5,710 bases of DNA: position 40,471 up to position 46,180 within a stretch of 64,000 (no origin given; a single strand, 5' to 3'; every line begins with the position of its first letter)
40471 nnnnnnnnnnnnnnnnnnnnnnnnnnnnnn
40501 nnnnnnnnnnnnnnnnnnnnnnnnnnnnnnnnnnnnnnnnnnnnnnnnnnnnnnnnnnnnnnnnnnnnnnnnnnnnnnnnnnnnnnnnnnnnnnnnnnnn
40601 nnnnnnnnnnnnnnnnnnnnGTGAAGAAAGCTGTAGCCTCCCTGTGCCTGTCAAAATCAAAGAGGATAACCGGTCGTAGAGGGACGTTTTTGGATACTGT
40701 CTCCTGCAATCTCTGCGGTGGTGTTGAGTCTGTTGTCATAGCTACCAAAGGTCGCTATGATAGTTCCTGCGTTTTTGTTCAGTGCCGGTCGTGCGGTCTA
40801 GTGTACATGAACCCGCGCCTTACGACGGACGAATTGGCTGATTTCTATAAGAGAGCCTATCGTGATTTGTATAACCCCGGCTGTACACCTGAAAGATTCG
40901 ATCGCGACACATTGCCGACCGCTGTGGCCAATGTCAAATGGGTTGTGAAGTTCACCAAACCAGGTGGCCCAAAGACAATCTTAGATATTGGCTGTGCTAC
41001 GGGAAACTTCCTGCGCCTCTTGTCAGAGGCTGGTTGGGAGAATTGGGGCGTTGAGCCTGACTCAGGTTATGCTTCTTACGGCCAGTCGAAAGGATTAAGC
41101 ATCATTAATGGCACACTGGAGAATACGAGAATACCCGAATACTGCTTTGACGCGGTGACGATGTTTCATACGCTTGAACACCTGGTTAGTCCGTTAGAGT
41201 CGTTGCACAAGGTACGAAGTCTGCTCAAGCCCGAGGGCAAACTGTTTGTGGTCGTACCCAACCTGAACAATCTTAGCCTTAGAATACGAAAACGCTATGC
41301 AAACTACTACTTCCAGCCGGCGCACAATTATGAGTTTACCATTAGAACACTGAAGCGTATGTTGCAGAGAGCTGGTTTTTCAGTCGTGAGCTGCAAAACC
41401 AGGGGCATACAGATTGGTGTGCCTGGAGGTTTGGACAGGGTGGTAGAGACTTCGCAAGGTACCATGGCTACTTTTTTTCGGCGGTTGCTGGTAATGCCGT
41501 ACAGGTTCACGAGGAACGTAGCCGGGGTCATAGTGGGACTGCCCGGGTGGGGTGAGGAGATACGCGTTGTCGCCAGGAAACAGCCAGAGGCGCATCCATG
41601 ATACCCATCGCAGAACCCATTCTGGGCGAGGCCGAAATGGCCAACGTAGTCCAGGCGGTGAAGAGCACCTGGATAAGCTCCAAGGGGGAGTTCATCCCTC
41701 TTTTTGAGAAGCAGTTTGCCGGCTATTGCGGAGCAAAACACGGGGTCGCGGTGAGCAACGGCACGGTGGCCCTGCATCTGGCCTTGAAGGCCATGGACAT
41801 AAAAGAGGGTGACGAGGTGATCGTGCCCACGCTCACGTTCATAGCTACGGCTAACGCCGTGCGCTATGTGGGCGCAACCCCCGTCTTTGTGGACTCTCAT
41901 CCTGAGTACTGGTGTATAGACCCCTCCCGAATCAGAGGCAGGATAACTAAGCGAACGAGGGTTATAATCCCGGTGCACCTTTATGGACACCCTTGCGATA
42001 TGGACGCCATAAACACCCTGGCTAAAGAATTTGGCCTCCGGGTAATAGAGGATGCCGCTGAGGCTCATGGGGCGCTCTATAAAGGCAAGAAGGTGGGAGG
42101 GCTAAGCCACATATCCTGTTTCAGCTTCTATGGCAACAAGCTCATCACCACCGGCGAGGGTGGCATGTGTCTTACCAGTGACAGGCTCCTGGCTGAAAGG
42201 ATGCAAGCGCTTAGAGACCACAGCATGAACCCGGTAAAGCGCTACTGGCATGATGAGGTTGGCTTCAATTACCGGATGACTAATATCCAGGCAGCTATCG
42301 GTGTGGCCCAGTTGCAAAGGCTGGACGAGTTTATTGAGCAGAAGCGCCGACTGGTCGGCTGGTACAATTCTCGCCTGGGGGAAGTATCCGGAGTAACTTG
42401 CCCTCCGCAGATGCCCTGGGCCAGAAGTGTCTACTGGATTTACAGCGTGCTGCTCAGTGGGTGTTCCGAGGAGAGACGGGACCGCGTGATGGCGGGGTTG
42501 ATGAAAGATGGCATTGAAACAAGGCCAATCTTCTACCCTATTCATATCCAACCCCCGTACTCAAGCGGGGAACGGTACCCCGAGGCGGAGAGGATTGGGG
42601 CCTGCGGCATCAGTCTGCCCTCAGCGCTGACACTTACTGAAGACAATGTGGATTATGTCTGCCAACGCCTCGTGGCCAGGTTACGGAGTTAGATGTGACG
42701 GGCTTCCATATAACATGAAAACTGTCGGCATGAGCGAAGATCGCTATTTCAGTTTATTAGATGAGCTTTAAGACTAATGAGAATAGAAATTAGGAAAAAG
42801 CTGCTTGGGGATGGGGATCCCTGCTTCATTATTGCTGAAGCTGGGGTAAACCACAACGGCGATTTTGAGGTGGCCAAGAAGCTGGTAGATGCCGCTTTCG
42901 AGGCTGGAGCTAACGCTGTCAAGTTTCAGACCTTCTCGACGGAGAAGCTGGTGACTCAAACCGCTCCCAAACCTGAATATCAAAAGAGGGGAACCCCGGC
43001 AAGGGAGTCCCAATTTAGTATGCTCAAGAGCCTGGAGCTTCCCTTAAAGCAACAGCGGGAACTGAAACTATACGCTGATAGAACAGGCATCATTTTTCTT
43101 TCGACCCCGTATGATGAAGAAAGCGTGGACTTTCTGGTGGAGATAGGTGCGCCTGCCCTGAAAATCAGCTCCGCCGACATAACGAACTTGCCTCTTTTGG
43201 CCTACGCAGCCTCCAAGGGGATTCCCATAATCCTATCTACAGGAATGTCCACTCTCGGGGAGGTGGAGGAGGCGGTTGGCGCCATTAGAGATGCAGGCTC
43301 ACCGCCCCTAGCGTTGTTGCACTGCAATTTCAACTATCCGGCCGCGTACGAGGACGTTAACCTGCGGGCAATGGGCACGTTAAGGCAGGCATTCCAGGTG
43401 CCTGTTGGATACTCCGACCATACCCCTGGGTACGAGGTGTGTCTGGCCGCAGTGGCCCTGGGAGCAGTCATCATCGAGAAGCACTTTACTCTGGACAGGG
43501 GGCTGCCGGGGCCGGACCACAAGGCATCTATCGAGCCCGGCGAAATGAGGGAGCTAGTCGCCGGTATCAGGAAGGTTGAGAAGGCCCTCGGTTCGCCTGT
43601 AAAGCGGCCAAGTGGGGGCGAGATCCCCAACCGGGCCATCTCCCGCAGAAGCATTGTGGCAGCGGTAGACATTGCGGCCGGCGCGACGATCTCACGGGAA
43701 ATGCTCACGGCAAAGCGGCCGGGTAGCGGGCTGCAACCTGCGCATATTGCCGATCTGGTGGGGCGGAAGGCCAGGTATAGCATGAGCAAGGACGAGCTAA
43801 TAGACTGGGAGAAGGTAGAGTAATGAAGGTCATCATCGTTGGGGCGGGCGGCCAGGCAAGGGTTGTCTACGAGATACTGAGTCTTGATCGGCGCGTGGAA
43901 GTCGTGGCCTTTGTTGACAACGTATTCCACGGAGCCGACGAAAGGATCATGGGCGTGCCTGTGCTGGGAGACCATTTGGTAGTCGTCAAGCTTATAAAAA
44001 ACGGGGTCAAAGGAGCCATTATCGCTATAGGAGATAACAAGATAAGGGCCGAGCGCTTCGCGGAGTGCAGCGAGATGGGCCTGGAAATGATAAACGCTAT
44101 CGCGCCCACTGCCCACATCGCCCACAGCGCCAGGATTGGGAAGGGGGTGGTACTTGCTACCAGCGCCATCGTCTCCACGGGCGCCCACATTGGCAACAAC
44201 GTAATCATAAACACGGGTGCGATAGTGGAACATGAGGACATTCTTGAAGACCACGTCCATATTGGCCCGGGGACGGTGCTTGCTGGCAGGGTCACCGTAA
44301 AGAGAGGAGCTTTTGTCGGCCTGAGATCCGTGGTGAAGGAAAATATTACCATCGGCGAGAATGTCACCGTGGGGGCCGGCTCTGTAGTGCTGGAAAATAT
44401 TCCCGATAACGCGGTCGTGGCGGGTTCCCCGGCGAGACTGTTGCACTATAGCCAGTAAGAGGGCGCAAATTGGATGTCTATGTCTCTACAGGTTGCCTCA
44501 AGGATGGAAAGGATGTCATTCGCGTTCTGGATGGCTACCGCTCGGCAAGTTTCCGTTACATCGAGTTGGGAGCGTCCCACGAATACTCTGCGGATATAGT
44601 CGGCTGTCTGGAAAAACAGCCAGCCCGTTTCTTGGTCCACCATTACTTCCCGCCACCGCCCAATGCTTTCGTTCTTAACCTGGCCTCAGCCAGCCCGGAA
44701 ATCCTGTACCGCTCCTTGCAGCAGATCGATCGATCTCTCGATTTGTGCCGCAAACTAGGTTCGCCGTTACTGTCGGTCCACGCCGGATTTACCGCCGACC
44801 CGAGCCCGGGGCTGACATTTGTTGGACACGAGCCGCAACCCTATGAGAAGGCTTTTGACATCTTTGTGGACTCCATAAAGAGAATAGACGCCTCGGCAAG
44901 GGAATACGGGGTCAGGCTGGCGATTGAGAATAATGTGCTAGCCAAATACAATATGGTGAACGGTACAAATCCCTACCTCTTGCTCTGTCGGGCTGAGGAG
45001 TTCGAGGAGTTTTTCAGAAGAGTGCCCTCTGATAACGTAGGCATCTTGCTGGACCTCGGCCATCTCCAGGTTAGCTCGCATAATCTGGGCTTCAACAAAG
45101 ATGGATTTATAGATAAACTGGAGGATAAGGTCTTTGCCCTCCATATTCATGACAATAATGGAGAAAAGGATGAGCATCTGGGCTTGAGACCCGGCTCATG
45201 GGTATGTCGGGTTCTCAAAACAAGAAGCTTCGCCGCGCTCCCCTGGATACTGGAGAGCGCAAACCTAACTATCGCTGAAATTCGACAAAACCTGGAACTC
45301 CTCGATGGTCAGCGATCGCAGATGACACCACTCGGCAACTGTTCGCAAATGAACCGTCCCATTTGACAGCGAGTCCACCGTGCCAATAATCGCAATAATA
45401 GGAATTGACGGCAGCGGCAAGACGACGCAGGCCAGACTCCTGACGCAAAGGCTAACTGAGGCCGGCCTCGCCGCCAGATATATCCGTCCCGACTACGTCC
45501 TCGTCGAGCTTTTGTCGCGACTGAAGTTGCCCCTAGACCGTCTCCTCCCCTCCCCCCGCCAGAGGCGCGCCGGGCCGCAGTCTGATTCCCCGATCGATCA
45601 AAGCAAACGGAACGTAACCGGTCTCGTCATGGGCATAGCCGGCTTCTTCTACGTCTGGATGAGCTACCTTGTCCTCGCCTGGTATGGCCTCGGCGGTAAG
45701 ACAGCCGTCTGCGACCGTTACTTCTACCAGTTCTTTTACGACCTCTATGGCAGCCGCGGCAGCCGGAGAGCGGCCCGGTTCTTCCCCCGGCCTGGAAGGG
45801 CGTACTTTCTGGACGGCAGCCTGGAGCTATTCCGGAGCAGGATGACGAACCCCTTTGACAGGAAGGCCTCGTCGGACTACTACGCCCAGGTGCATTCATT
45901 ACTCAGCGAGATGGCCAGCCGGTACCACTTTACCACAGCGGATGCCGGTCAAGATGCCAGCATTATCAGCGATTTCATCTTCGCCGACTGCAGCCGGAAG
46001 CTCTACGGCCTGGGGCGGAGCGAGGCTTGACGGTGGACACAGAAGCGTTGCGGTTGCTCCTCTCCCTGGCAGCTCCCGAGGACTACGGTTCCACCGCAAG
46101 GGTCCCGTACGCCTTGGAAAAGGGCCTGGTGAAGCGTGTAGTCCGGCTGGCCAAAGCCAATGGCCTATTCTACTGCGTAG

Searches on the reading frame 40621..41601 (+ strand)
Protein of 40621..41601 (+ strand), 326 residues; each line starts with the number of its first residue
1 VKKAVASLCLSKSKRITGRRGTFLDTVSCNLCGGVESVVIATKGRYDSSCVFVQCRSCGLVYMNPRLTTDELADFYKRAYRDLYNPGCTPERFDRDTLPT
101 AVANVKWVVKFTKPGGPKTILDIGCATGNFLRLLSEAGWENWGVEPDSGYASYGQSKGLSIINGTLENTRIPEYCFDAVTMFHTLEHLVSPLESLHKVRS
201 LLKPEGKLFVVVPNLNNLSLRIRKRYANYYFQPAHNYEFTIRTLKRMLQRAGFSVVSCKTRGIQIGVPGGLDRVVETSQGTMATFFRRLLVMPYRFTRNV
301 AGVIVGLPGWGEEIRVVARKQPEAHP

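Call 3: search_protein_families(library=pfam, proteins=[window:40621-41601:+], max_evalue=0.01)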
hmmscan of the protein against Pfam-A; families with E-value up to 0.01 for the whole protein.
window:40621-41601:+ (326 aa): 8 families
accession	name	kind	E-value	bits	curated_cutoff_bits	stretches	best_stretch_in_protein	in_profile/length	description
PF13489.12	Methyltransf_23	-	4.2e-25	88.8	27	1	113-257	19-163/164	Methyltransferase domain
PF08241.18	Methyltransf_11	-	4.4e-13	50.1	21.2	1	121-210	1-95/95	Methyltransferase domain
PF08242.18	Methyltransf_12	-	4.8e-11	43.7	30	1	121-208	1-98/98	Methyltransferase domain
PF13649.12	Methyltransf_25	-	2.1e-10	41.6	27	1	120-206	1-97/97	Methyltransferase domain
PF08003.17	Methyltransf_9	-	4e-07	29.7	23.8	1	109-258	108-265/315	Protein of unknown function (DUF1698)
PF07021.18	MetW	-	1.2e-06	28.8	21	1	107-221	6-118/193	Methionine biosynthesis protein MetW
PF13847.12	Methyltransf_31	-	3.8e-06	27.1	27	1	167-251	67-144/145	Methyltransferase domain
PF05219.18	DREV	-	0.006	16.2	26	1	117-256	95-236/265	DREV methyltransferase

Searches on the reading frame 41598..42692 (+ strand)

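Call 10: search_protein_families(library=pfam, proteins=[window:41598-42692:+], max_evalue=0.00001)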
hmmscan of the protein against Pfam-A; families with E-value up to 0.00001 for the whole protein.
window:41598-42692:+ (364 aa): 2 families
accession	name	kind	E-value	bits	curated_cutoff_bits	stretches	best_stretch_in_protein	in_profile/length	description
PF01041.23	DegT_DnrJ_EryC1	-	2.1e-127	425.7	19.8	1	9-358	3-359/360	DegT/DnrJ/EryC1/StrS aminotransferase family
PF00155.27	Aminotran_1_2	-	3.2e-06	27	19.7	1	31-124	42-151/361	Aminotransferase class I and II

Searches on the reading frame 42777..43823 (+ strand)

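Call 10: search_protein_families(library=pfam, proteins=[window:42777-43823:+], max_evalue=0.00001)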
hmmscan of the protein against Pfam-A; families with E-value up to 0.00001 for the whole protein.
window:42777-43823:+ (348 aa): 2 families
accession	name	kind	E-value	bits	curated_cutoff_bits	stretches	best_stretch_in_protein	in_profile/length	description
PF03102.20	NeuB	-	9.7e-97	323.6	22.1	1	36-275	1-240/241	NeuB family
PF08666.17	SAF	-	3.1e-12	47.3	21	1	290-348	1-63/63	SAF domain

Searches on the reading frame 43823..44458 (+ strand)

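Call 10: search_protein_families(library=pfam, proteins=[window:43823-44458:+], max_evalue=0.00001)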
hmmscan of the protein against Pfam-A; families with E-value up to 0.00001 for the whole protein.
window:43823-44458:+ (211 aa): 3 families
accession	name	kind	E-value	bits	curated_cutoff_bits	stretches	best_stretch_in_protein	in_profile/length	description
PF17836.7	PglD_N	-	5.3e-15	56.2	23.4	1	2-79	1-75/78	PglD N-terminal domain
PF00132.30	Hexapep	-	2.5e-13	49.5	27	0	157-189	2-34/36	Bacterial transferase hexapeptide (six repeats)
PF25084.1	LbH_EIF2B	-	3e-07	30.8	54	0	98-162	40-102/105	EIF2B subunit epsilon LbH domain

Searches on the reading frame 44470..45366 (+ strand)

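Call 10: search_protein_families(library=pfam, proteins=[window:44470-45366:+], max_evalue=0.00001)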
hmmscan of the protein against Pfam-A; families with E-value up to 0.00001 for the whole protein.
window:44470-45366:+ (298 aa): 1 family
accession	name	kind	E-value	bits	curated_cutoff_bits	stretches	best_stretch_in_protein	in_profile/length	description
PF01261.30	AP_endonuc_2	-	1.9e-25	90.4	31.1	1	38-264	28-230/249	Xylose isomerase-like TIM barrel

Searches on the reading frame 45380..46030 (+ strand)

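Call 10: search_protein_families(library=pfam, proteins=[window:45380-46030:+], max_evalue=0.00001)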
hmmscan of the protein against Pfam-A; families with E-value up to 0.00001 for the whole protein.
window:45380-46030:+ (216 aa): 1 family
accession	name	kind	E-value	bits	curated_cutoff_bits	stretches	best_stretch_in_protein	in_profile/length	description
PF02223.23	Thymidylate_kin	-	4.8e-08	33.3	27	0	8-31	3-26/185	Thymidylate kinase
